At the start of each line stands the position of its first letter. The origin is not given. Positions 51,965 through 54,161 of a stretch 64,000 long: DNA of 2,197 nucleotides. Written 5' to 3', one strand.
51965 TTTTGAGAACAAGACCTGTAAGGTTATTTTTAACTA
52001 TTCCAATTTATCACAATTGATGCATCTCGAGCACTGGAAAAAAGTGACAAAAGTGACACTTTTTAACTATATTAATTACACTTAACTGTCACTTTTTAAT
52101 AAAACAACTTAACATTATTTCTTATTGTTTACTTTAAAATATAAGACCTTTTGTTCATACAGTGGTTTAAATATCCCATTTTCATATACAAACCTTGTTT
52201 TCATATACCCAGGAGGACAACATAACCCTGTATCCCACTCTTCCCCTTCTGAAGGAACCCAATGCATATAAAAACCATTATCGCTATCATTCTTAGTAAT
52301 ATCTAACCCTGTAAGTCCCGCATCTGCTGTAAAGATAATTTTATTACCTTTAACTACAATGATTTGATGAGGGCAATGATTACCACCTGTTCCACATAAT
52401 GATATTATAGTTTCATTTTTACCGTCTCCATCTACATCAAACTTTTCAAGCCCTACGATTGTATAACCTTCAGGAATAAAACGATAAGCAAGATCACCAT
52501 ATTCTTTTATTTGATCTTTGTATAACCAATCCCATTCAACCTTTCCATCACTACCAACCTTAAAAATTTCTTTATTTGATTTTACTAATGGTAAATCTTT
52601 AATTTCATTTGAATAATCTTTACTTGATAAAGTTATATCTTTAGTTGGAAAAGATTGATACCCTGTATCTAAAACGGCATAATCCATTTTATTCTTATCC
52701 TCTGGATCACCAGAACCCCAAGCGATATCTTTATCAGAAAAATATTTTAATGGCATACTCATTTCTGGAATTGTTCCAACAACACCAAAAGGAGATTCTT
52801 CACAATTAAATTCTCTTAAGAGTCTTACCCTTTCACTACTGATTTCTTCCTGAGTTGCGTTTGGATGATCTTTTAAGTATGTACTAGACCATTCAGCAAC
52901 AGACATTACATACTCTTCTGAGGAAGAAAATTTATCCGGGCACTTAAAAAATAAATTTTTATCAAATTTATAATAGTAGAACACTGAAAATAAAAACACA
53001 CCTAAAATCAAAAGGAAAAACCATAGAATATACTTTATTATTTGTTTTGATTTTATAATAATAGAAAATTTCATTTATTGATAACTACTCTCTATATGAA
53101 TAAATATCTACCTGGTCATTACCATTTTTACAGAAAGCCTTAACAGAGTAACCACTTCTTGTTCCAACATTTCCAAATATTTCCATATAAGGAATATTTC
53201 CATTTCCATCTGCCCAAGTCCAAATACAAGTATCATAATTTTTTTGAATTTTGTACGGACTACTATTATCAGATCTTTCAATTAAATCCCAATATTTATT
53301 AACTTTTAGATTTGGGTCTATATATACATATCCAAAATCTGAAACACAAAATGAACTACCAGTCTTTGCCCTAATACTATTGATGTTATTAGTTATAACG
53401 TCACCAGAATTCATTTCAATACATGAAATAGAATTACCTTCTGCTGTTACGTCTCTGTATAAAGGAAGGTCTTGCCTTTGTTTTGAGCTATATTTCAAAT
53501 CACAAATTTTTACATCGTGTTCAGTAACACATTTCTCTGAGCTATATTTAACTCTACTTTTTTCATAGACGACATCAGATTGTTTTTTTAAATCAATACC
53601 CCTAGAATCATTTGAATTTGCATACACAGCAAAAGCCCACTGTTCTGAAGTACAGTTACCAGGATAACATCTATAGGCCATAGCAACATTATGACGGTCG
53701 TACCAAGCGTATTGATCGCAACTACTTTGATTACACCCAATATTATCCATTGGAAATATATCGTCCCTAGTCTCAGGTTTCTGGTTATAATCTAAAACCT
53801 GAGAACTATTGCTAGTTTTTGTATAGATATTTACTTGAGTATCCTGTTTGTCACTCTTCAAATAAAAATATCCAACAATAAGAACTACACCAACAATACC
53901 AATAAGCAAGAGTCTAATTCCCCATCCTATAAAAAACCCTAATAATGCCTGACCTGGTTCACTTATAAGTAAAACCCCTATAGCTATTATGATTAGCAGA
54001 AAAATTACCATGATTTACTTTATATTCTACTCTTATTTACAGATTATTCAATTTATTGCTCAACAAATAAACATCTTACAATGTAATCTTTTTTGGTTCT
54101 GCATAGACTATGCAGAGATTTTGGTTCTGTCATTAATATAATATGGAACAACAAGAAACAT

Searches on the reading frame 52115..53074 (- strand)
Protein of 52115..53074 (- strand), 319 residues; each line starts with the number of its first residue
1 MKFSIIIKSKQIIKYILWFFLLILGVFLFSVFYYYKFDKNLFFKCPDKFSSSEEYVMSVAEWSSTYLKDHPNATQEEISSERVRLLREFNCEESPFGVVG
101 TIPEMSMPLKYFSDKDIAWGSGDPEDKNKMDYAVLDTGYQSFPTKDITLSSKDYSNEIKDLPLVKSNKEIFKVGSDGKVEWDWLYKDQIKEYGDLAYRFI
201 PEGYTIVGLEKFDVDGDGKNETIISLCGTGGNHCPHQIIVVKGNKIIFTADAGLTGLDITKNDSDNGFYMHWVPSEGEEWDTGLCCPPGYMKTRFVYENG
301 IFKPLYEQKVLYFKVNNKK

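Call 3: search_protein_families(library=pfam, proteins=[window:52115-53074:-], max_evalue=1)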
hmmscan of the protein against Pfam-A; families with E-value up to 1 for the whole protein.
window:52115-53074:- (319 aa): 1 family
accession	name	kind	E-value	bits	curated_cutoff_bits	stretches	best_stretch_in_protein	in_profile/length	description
PF01954.22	AF2212-like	-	0.12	13.3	21.6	1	294-306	6-18/59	AF2212-like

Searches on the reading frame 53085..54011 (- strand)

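Call 3: search_protein_families(library=pfam, proteins=[window:53085-54011:-], max_evalue=1)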
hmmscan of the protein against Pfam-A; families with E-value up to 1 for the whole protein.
window:53085-54011:- (308 aa): 1 family
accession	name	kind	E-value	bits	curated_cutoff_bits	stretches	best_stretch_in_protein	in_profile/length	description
PF10726.14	DUF2518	-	0.11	12.6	25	1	22-52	25-57/145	Protein of function (DUF2518)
